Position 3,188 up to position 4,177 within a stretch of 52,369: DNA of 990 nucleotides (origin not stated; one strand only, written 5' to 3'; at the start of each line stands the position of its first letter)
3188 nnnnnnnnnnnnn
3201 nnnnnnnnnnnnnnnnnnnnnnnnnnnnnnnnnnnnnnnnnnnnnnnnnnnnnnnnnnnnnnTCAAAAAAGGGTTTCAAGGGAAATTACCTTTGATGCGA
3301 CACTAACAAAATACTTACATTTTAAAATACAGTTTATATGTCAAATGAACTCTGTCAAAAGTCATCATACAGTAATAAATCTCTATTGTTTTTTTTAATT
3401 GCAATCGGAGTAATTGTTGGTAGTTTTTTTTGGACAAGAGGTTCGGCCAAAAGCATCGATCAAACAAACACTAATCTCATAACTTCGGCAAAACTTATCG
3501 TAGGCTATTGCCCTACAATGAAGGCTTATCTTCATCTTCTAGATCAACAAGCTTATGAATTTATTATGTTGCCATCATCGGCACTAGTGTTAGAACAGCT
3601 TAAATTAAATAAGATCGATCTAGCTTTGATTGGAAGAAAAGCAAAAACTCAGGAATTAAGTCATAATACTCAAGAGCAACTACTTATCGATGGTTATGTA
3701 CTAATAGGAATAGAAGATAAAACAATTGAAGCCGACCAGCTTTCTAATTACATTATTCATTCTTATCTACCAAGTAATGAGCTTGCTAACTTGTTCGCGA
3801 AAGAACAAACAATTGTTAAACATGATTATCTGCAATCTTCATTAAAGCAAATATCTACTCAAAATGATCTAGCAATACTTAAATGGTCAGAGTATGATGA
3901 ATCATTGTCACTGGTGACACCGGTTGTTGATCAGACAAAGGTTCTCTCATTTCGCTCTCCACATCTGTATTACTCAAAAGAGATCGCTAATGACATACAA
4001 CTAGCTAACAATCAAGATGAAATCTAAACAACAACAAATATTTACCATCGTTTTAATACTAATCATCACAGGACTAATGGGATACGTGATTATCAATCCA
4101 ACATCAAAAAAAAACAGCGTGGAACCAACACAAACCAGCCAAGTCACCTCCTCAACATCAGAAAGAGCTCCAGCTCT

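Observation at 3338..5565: Four-gene Cys-motif extension of the ars operon: candidate undescribed trans-envelope redox or metalloid module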

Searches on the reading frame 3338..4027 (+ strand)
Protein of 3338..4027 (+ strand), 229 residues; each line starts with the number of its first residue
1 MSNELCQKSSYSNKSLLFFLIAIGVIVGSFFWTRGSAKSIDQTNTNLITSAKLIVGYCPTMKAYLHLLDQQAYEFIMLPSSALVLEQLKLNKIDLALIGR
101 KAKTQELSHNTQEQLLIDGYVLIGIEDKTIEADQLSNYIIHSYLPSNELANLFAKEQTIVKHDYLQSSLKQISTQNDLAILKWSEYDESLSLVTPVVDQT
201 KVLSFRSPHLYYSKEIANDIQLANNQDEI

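Call 3: search_protein_families(library=pfam, proteins=[window:3338-4027:+], max_evalue=0.1)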
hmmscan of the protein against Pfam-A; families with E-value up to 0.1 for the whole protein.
window:3338-4027:+ (229 aa): 0 families

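Call 4: search_protein_families(library=ncbifam, proteins=[window:3338-4027:+], max_evalue=0.1)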
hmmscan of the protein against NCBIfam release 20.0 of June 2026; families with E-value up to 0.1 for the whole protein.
window:3338-4027:+ (229 aa): 0 families

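Call 8: find_encoding_contigs(protein=window:3338-4027:+, flank=10000, max_places=10)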
Protein window:3338-4027:+ (229 aa): 5 contigs read that carry it; 5 places shown.
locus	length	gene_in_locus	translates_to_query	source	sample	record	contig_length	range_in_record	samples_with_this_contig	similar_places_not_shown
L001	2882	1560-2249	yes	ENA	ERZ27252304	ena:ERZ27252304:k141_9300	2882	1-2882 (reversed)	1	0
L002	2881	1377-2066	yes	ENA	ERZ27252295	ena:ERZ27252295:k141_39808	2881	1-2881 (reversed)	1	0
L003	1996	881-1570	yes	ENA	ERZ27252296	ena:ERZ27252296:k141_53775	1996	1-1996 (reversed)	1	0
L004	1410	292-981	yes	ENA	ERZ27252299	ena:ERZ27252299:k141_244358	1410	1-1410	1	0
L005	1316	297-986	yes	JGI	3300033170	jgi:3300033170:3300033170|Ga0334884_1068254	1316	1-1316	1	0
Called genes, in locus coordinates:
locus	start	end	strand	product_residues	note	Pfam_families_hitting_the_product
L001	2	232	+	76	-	?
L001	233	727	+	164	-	-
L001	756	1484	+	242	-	PF02683:DsbD_TM, PF13386:DsbD_2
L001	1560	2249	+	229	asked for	-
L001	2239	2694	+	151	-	-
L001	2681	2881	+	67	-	?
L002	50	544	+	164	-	-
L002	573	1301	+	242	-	PF02683:DsbD_TM, PF13386:DsbD_2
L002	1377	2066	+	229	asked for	-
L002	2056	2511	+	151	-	-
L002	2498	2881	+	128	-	?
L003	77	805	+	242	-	PF02683:DsbD_TM, PF13386:DsbD_2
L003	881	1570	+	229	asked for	-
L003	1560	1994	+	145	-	?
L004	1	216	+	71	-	?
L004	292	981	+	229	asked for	-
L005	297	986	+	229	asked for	-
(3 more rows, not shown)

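Call 9: search_protein_families(library=padloc, proteins=[window:3338-4027:+], max_evalue=0.1)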
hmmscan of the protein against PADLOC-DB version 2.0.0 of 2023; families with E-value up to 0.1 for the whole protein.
window:3338-4027:+ (229 aa): 0 families

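Call 10: find_homologous_proteins(query=window:3338-4027:+, max_evalue=0.001)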
Query window:3338-4027:+ (229 aa): 7 proteins with E <= 0.001 among 664 candidates.
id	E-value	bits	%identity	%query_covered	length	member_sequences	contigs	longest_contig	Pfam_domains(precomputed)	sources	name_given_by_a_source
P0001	5.7e-142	488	100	100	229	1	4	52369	-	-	-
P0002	5.9e-91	322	67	100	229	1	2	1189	-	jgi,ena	-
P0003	2.8e-81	290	61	100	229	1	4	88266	-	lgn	-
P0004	3.8e-12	64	29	81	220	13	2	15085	-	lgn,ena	-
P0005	4.7e-12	64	29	75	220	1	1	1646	-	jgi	jgi:hypothetical protein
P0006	1.1e-11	63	29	86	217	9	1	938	-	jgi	jgi:hypothetical protein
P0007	9.9e-8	50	27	84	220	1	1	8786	-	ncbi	-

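Call 11: find_encoding_contigs(protein=P0003, flank=10000, max_places=4)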
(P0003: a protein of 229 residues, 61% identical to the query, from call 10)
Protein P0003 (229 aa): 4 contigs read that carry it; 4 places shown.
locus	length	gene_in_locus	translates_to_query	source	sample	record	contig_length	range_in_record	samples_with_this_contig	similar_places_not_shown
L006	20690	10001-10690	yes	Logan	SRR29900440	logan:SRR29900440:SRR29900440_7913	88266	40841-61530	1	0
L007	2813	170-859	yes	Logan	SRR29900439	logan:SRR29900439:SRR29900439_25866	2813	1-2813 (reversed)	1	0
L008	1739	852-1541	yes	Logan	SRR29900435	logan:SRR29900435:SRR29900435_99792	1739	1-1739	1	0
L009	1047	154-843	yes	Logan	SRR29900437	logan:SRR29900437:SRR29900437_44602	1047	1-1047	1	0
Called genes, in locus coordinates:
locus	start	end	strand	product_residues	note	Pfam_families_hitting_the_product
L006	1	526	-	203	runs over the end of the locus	-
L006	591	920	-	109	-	-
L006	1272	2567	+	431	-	PF03724:META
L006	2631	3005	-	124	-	-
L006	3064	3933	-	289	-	-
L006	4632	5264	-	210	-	-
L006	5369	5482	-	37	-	-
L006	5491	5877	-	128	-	PF22600:MTPAP-like_central (weak), PF01909:NTP_transf_2, PF18765:Polbeta (weak)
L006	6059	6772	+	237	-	PF01177:Asp_Glu_race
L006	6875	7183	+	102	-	PF01638:HxlR (weak), PF01022:HTH_5, PF14947:HTH_45 (weak)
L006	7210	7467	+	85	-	PF13192:Thioredoxin_3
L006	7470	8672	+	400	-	PF03773:ArsP_1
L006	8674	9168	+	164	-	-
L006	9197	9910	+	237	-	PF02683:DsbD_TM, PF13386:DsbD_2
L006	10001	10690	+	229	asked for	-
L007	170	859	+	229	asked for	-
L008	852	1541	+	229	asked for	-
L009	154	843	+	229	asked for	-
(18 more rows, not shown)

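Call 12: find_encoding_contigs(protein=P0004, flank=10000, max_places=4)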
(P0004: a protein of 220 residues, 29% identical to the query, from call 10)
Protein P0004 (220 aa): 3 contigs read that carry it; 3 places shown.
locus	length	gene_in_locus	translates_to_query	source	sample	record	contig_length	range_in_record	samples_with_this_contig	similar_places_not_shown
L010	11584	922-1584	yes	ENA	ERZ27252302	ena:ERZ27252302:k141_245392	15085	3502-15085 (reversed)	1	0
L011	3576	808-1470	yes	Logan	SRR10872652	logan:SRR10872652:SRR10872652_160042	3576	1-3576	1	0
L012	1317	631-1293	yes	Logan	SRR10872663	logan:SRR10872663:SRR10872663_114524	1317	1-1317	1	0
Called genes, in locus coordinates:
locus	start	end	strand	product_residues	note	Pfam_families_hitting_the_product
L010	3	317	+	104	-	?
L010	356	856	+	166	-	PF25160:LdpA_Fe-S-bd (weak), PF00037:Fer4 (weak), PF12837:Fer4_6 (weak)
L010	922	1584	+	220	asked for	-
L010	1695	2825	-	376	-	PF13593:SBF_like, PF01758:SBF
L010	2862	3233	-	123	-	PF01022:HTH_5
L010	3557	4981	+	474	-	-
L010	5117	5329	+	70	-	PF00037:Fer4 (faint), PF13237:Fer4_10 (weak)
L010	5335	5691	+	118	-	-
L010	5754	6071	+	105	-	PF02579:Nitro_FeMo-Co (weak)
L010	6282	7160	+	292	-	PF01636:APH, PF07914:DUF1679 (weak)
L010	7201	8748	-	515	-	PF17767:NAPRTase_N, PF17956:NAPRTase_C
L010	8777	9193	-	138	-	PF02566:OsmC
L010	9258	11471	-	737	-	PF23381:Beta-prop_IFT122_1st, PF25174:Beta-prop_THOC3, PF25175:Beta-prop_WDR5, PF24807:WD40_CDC20-Fz, PF24817:WD40_WDHD1_1st, PF25172:Beta-prop_WDR3_2nd, PF23414:Beta-prop_EML_2, PF24796:WDR55, +21 more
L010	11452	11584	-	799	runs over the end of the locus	PF01204:Trehalase (faint), PF22422:MGH1-like_GH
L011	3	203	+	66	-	?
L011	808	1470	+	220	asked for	-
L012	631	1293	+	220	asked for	-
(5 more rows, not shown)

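Call 13: find_encoding_contigs(protein=P0007, flank=10000, max_places=4)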
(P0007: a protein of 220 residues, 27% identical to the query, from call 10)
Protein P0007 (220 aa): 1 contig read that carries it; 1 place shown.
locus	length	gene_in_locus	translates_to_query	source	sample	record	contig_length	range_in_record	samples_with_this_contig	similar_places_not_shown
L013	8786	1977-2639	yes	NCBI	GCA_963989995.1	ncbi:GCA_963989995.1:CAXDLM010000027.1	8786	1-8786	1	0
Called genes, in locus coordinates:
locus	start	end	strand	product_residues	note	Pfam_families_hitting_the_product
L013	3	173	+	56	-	?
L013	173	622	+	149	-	PF01022:HTH_5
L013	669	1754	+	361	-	PF13593:SBF_like, PF01758:SBF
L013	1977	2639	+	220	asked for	-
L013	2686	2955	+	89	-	-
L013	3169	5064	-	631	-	PF00012:HSP70, PF06723:MreB_Mbl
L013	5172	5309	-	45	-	-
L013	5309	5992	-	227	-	PF01578:Cytochrom_C_asm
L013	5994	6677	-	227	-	PF01061:ABC2_membrane, PF03379:CcmB, PF12698:ABC2_membrane_3 (weak)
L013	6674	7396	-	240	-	PF00005:ABC_tran, PF13304:AAA_21 (faint)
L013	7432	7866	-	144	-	PF10571:UPF0547 (weak), PF13240:Zn_Ribbon_1 (weak), PF13248:Zn_ribbon_3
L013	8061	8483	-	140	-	PF02082:Rrf2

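Call 40: search_solved_structures(query=A3, max_evalue=10, show_alignments=2)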
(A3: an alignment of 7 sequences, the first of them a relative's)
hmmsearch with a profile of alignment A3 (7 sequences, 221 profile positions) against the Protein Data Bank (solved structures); distinct sequences matched with E-value up to 10: 4.
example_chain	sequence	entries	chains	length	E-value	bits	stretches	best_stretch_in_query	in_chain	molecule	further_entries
6v3t_A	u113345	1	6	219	0.82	12.4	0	186-203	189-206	Dopamine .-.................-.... Protein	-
1hcn_B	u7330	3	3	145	0.96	12.2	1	38-63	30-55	HUMAN CHORIONIC GONADOTROPIN | GONADOTROPHIN BETA SUBUNIT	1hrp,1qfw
3vrd_A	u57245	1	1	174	1.1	11.9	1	73-96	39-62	Flavocytochrome c heme subunit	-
7fig_Y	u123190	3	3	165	1.1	11.9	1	38-63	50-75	Choriogonadotropin subunit beta 3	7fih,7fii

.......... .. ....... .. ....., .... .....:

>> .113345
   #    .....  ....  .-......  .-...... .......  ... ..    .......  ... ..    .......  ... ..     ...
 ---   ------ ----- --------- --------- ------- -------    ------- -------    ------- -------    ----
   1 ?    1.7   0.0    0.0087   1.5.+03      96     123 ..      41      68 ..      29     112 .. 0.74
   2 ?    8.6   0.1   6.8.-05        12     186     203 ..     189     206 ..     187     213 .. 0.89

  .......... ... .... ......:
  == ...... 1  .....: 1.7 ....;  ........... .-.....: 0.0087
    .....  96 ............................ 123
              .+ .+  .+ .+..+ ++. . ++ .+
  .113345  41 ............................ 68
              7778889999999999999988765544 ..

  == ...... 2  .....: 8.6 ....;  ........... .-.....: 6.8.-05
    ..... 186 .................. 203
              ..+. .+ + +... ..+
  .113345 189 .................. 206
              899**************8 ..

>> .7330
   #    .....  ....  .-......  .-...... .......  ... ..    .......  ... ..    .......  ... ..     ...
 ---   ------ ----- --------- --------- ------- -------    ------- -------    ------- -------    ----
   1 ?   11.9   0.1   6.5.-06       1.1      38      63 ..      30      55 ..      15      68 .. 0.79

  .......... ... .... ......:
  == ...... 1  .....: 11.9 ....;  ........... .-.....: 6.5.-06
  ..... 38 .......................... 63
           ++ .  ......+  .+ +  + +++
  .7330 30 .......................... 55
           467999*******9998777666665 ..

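Call 49: search_protein_representatives(alignment_id=A3)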
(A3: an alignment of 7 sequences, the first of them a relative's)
Query: 7 sequences, 221 profile positions. Proteins with E-value up to 0.001 (for the whole library): 288; up to 1e-10: 203; up to 1e-30: 88. The best 150 are listed.
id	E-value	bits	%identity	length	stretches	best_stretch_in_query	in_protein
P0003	5.2e-87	307.4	-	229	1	3-220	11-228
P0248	6.2e-71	254.8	-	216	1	15-219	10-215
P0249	8.3e-68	244.6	-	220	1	6-219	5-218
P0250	1.6e-63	230.5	-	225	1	3-219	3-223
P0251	7.2e-58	212.1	-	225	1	6-217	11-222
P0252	5.1e-48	179.9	-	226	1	13-215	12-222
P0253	2.8e-45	170.9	-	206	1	30-210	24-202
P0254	6.6e-44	166.4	-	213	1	18-218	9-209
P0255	5.7e-43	163.4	-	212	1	11-208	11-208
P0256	2.9e-42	161.1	-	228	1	10-209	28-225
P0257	7.4e-42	159.7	-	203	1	7-206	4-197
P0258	1.1e-41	159.2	-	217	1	15-217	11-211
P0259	8.6e-41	156.2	-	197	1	31-214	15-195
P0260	1.7e-40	155.2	-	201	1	6-203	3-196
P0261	2.1e-39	151.7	-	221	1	9-210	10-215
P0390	1.5e-23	99.9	-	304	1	8-206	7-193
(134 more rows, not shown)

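Call 51: search_protein_families(library=pfam, alignment_id=A4, max_evalue=1)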
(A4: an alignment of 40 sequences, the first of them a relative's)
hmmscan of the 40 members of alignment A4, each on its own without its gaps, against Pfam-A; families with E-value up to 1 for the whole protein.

A. member 1, P0001 (229 aa): 0 families

B. families by the number of members that match (of 40 scanned): 32 families (the first 25 are shown)
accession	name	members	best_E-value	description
PF12849.12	PBP_like_2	8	0.0051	PBP superfamily domain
PF12113.13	SVM_signal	2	0.1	SVM protein signal sequence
PF13462.12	Thioredoxin_4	1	2.2e-05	Thioredoxin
PF18231.7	SerK_C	1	0.0084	L-serine kinase SerK, C-terminal domain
PF20030.5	bpMoxR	1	0.016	MoxR domain in the MoxR-vWA-beta-propeller ternary systems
PF00085.26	Thioredoxin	1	0.016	Thioredoxin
PF19145.5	DUF5827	1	0.03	Family of unknown function (DUF5827)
PF08030.17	NAD_binding_6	1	0.03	Ferric reductase NAD binding domain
PF12679.13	ABC2_membrane_2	1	0.032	ABC-2 family transporter protein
PF21415.2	SMK1_alpha_su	1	0.033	SMK1 alpha subunit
PF11044.13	TMEMspv1-c74-12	1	0.035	Plectrovirus spv1-c74 ORF 12 transmembrane protein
PF13624.11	SurA_N_3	1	0.036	SurA-like N-terminal domain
PF09846.14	OapB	1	0.043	Origin-associated protein OapB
PF12698.13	ABC2_membrane_3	1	0.052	ABC-2 family transporter protein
PF15337.11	Vasculin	1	0.054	Vascular protein family Vasculin-like 1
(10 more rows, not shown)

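Call 52: search_solved_structures(query=A4, max_evalue=10, show_alignments=2)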
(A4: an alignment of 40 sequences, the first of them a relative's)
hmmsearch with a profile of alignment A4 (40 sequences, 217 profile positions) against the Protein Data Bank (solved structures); distinct sequences matched with E-value up to 10: 9.
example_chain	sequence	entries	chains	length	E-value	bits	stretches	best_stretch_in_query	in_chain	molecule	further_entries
4zv1_A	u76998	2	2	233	0.00011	24.8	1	36-89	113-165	AncQR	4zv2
9ilw_A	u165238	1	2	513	0.088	15.3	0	56-89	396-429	Acid-sensing system histidine kinase EvgS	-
5eyf_A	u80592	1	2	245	0.53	12.7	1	56-182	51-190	Glutamate ABC superfamily ATP binding cassette transporter, binding protein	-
4la9_A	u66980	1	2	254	0.67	12.4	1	1-100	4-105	Glutamine ABC transporter permease and substrate binding protein protein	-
4kpt_A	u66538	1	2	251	0.69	12.3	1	1-100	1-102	Glutamine ABC transporter permease and substrate binding protein protein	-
3hv1_A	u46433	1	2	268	0.83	12.1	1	64-94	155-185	Polar amino acid ABC uptake transporter substrate binding protein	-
4h1x_A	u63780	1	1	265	0.88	12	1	51-120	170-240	Phosphate-binding protein pstS 2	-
3un6_A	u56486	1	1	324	1.2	11.6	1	23-88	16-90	ABC transporter substrate-binding protein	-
6xeh_A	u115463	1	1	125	1.8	11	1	58-123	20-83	DE NOVO DESIGNED OR386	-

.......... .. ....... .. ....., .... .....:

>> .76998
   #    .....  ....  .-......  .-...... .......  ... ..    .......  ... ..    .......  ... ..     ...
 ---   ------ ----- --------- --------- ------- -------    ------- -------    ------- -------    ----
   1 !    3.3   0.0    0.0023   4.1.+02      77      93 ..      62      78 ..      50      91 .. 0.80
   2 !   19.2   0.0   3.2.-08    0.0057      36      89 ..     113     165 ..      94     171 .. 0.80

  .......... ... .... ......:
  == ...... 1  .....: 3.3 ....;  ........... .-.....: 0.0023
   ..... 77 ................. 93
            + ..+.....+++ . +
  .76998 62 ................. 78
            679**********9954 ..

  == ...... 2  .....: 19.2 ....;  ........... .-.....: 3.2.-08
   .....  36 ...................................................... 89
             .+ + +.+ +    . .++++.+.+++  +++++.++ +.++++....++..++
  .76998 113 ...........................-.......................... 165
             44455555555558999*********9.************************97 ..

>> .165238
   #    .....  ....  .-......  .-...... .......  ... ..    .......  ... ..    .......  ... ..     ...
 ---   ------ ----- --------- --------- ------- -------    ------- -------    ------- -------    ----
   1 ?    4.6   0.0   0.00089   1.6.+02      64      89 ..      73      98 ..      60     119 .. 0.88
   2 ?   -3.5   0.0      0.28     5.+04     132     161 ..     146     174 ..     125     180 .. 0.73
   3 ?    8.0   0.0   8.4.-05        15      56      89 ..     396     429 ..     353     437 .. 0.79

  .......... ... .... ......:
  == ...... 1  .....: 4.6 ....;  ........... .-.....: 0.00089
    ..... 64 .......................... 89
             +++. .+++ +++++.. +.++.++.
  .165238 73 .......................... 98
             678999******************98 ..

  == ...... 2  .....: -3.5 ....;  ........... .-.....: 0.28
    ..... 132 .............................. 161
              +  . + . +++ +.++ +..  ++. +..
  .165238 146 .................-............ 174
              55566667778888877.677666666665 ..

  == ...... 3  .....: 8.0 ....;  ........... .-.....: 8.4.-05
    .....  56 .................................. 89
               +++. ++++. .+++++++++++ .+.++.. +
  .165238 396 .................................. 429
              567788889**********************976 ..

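Call 54: find_related_loci(query=A3, collection=metagenome_contigs, flank=6000)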
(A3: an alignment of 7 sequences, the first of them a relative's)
Query A3 (229 aa) in metagenome_contigs; peptide patterns used: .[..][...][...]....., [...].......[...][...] (x = any residue, [..] = any of these).
76 stretches matched a pattern; 12 encode a relative of the query (tblastn E <= 1e-3); 12 distinct loci.
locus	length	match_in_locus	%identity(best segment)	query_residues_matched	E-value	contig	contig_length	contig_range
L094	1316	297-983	100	1-229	1e-168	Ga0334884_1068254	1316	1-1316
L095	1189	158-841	67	1-228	6e-109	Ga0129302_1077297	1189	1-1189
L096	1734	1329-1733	100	1-135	5e-93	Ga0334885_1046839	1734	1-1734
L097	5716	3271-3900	29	13-219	1e-24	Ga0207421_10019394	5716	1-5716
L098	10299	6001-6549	36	31-213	4e-24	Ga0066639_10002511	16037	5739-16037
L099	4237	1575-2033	31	55-211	7e-20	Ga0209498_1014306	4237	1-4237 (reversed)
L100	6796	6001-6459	29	55-211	4e-19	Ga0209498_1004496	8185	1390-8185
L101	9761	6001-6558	29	30-215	1e-18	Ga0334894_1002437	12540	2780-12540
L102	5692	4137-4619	28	53-213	3e-18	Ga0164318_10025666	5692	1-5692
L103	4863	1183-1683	30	48-212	7e-17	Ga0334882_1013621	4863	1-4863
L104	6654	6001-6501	30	48-212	7e-17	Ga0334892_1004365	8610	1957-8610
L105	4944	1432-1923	28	51-212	1e-14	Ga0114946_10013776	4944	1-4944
